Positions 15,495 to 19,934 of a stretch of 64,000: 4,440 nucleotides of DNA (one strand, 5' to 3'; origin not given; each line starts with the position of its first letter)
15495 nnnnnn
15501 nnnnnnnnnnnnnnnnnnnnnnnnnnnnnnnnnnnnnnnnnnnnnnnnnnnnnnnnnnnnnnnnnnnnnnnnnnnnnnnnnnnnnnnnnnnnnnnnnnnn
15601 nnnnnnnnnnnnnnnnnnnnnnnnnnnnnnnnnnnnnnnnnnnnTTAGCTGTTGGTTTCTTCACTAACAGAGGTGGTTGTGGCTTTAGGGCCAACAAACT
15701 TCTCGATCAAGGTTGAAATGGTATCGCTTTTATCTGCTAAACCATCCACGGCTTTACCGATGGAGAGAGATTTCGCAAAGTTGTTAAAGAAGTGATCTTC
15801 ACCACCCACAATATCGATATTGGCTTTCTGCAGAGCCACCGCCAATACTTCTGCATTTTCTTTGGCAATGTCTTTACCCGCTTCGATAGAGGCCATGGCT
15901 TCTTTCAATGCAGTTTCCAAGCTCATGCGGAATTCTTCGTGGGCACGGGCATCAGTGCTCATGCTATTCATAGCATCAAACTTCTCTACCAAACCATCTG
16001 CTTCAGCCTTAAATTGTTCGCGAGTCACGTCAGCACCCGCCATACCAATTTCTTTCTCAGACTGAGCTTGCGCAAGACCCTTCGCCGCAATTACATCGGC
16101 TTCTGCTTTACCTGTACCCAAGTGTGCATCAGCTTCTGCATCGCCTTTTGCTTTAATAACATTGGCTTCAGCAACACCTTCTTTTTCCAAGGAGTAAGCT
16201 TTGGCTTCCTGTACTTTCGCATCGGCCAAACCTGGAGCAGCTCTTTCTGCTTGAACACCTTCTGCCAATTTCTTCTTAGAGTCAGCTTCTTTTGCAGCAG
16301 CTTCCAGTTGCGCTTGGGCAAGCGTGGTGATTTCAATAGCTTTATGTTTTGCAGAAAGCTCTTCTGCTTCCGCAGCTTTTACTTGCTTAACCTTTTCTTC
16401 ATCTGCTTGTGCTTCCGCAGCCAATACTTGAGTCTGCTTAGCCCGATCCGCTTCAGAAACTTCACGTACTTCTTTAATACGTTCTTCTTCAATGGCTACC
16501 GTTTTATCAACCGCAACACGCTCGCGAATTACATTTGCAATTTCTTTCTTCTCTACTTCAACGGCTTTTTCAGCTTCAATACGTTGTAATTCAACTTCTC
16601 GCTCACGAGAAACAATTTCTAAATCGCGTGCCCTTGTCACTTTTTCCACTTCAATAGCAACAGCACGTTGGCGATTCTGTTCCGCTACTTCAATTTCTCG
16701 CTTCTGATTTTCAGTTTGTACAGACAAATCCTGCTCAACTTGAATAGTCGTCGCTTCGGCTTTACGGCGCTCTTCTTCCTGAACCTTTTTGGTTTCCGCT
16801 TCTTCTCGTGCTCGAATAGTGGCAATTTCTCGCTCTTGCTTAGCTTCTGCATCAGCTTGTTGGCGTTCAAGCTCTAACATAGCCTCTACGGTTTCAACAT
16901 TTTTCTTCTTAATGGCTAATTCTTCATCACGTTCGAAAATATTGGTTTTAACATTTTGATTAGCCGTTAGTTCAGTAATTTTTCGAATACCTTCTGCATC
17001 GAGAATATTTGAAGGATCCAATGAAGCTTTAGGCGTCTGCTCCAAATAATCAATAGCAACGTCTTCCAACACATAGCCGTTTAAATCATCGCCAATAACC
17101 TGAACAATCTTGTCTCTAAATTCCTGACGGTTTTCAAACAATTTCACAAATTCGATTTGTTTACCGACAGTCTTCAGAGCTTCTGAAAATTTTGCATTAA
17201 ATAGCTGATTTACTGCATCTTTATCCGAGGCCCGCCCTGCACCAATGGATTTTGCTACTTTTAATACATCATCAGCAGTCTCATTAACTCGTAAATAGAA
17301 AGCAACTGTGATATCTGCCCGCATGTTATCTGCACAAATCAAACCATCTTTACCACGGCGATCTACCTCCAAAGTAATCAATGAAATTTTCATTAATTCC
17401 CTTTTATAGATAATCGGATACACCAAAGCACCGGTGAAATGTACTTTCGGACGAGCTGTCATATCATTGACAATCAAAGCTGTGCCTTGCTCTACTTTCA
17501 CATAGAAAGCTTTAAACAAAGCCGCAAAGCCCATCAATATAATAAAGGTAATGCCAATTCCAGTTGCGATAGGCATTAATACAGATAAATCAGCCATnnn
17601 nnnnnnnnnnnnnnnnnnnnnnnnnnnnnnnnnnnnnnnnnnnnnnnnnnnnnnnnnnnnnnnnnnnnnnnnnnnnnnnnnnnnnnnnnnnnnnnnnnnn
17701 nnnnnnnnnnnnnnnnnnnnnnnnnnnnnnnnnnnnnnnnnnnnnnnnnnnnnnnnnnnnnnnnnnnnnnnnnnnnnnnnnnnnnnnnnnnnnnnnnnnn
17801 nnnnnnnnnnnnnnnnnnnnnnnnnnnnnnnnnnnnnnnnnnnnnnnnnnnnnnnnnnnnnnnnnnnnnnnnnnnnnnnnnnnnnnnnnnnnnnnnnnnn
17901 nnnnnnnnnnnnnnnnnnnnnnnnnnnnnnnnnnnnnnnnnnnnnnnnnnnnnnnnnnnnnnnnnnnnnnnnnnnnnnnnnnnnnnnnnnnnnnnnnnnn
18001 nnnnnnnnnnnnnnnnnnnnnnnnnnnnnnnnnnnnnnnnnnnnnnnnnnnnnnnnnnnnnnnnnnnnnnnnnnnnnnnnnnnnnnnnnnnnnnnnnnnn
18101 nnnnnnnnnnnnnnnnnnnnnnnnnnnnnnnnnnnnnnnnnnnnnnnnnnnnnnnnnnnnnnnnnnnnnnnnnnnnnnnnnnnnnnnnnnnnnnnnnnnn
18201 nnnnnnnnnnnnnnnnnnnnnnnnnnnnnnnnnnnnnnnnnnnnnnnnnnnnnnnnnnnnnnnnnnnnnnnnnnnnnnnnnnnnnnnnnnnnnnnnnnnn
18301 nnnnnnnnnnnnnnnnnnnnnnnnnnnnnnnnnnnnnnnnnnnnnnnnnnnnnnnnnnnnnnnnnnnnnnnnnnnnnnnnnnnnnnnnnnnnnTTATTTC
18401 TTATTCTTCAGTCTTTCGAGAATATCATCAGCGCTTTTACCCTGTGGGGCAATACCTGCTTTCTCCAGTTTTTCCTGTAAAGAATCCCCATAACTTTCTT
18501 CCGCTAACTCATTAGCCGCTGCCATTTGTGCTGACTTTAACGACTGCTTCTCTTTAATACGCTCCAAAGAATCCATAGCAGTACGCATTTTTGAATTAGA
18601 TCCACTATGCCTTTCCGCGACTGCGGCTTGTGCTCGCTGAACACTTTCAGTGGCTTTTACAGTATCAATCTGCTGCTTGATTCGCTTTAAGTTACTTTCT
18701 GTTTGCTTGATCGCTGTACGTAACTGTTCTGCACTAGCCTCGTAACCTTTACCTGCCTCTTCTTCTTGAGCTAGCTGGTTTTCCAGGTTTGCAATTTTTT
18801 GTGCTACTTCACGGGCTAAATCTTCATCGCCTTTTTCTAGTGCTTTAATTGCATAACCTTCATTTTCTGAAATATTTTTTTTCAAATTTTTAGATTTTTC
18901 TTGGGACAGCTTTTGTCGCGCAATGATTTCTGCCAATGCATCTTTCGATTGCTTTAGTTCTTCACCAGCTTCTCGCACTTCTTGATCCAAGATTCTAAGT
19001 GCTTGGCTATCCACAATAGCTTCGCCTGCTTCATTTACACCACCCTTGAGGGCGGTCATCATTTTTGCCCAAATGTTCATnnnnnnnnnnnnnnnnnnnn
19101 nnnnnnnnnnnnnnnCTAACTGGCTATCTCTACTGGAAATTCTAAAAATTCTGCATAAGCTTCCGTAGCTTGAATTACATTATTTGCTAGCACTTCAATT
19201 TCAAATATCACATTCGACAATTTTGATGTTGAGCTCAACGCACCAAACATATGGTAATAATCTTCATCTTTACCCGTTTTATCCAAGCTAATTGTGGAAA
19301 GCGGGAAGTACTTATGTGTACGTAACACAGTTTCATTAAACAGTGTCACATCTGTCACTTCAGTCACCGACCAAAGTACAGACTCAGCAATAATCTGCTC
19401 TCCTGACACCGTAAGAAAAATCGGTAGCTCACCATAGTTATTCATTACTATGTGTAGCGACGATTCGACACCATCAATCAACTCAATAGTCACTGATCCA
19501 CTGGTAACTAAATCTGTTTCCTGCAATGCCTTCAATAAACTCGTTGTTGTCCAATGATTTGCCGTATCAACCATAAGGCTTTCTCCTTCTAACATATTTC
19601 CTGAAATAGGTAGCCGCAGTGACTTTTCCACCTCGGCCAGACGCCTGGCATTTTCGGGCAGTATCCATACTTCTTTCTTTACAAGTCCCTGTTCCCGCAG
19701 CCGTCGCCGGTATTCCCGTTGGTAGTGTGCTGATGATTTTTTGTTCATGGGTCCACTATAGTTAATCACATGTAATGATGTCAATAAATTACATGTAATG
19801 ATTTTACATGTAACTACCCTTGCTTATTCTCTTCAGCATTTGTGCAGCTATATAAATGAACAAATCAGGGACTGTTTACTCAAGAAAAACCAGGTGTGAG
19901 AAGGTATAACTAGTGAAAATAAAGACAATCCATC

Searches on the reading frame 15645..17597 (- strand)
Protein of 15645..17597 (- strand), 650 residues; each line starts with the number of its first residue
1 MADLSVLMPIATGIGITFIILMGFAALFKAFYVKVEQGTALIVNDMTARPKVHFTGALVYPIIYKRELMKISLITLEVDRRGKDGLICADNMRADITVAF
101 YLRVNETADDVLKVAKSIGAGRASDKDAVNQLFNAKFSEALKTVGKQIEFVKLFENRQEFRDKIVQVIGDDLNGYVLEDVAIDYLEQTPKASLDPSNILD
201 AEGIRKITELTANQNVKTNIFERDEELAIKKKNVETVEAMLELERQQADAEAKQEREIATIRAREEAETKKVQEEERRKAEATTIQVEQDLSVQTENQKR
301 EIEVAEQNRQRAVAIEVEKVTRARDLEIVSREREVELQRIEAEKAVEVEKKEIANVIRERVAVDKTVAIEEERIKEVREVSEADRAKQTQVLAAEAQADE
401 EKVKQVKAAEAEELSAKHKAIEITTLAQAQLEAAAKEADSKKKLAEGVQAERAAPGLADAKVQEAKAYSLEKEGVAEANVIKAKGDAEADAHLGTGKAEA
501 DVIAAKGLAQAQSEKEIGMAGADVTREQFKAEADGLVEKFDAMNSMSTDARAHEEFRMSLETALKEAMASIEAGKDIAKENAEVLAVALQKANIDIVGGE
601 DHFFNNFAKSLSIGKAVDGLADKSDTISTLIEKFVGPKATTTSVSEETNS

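Call 4: search_protein_families(library=pfam, proteins=[window:15645-17597:-], max_evalue=0.01)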
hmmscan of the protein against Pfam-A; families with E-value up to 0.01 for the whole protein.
window:15645-17597:- (650 aa): 0 families

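Call 6: search_protein_families(library=ncbifam, proteins=[window:15645-17597:-], max_evalue=0.01)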
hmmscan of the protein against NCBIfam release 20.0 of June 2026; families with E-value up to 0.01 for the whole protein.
window:15645-17597:- (650 aa): 1 family
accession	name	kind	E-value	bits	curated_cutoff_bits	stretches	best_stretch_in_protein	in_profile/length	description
NF058507.1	FlotScfldFlot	equivalog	0.00058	19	700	1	447-519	320-394/477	flotillin lipid rafts scaffold protein FloT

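Call 44: search_protein_families(library=padloc, proteins=[window:15645-17597:-], max_evalue=0.01)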
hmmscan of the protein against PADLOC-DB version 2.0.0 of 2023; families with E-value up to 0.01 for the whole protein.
window:15645-17597:- (650 aa): 0 families

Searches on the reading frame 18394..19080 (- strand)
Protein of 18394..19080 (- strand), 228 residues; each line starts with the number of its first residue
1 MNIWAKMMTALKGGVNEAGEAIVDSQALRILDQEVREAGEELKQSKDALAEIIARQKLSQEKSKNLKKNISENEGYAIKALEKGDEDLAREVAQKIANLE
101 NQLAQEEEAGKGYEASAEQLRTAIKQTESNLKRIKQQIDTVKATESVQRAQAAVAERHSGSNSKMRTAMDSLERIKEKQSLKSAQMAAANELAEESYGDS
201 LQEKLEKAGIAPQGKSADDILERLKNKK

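Call 4: search_protein_families(library=pfam, proteins=[window:18394-19080:-], max_evalue=0.01)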
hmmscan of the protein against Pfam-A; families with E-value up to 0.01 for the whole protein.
window:18394-19080:- (228 aa): 1 family
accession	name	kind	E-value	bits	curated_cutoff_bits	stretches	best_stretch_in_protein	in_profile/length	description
PF04012.17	PspA_IM30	-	4.6e-48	164.1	33.9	1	2-227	1-217/220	PspA/IM30 family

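Call 6: search_protein_families(library=ncbifam, proteins=[window:18394-19080:-], max_evalue=0.01)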
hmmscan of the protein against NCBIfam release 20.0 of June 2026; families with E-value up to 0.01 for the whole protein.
window:18394-19080:- (228 aa): 5 families
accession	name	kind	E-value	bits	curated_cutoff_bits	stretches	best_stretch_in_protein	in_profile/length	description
TIGR02168.1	SMC_prok_B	equivalog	0.0016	16.3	567.35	1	27-208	694-880/1181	chromosome segregation protein SMC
NF045487.1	ASRP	equivalog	0.0022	16.7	300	1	20-188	115-285/593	archaea-specific SMC-related protein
TIGR02977.1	phageshock_pspA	equivalog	0.0077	16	242.95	1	35-207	33-199/219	phage shock protein PspA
TIGR03752.1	conj_TIGR03752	hypoth_equivalog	0.008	15.5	241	0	17-208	29-209/471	TIGR03752 family integrating conjugative element protein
TIGR02169.1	SMC_prok_A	equivalog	0.009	13.7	729.4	1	11-189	656-835/1165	chromosome segregation protein SMC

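Call 44: search_protein_families(library=padloc, proteins=[window:18394-19080:-], max_evalue=0.01)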
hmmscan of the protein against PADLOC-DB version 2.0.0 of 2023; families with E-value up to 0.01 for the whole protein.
window:18394-19080:- (228 aa): 7 families
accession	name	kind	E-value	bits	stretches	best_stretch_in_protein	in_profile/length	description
PDLC03865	LmuB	-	0.00034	16.9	1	44-210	520-696/1007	-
PDLC00518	JetC1|JetC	-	0.00062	15.7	1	20-191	299-465/1112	DUF3584 domain; MukB-like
PDLC00512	JetC1|JetC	-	0.0007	15.7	1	20-193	297-465/1123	DUF3584 domain; MukB-like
PDLC02740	PbeC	-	0.0025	14.7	1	33-225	316-501/648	PbeC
PDLC00551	JetC2|JetC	-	0.0034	13.3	1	21-195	801-974/1365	DUF3584 domain; MukB-like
PDLC00582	JetC3|JetC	-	0.0057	12.5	1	33-195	798-954/1472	DUF3584 domain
PDLC00581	JetC3|JetC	-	0.0057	12.5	1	31-197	745-913/1473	DUF3584 domain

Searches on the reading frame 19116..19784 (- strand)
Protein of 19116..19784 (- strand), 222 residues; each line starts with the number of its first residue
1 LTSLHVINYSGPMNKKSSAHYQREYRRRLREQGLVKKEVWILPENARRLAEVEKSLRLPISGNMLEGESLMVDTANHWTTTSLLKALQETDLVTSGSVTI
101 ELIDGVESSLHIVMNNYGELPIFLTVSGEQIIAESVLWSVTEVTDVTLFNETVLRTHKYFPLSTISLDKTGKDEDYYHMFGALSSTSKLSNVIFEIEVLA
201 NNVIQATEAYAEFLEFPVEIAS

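Call 4: search_protein_families(library=pfam, proteins=[window:19116-19784:-], max_evalue=0.01)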
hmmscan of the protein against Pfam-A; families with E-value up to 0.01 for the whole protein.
window:19116-19784:- (222 aa): 1 family
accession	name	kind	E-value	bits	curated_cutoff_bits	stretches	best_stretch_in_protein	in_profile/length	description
PF09938.14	DUF2170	-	2.3e-51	173.6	27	1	77-214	1-137/137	Uncharacterized protein conserved in bacteria (DUF2170)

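Call 6: search_protein_families(library=ncbifam, proteins=[window:19116-19784:-], max_evalue=0.01)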
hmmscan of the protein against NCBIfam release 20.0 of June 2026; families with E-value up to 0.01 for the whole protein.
window:19116-19784:- (222 aa): 1 family
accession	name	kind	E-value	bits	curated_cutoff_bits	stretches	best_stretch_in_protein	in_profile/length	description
NF050185.1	BflmRegBacAPseudo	equivalog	7.5e-95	316.2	300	1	13-215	1-203/206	biofilm formation regulator BacA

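Call 44: search_protein_families(library=padloc, proteins=[window:19116-19784:-], max_evalue=0.01)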
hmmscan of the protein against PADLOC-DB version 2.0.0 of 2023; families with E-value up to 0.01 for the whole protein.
window:19116-19784:- (222 aa): 0 families
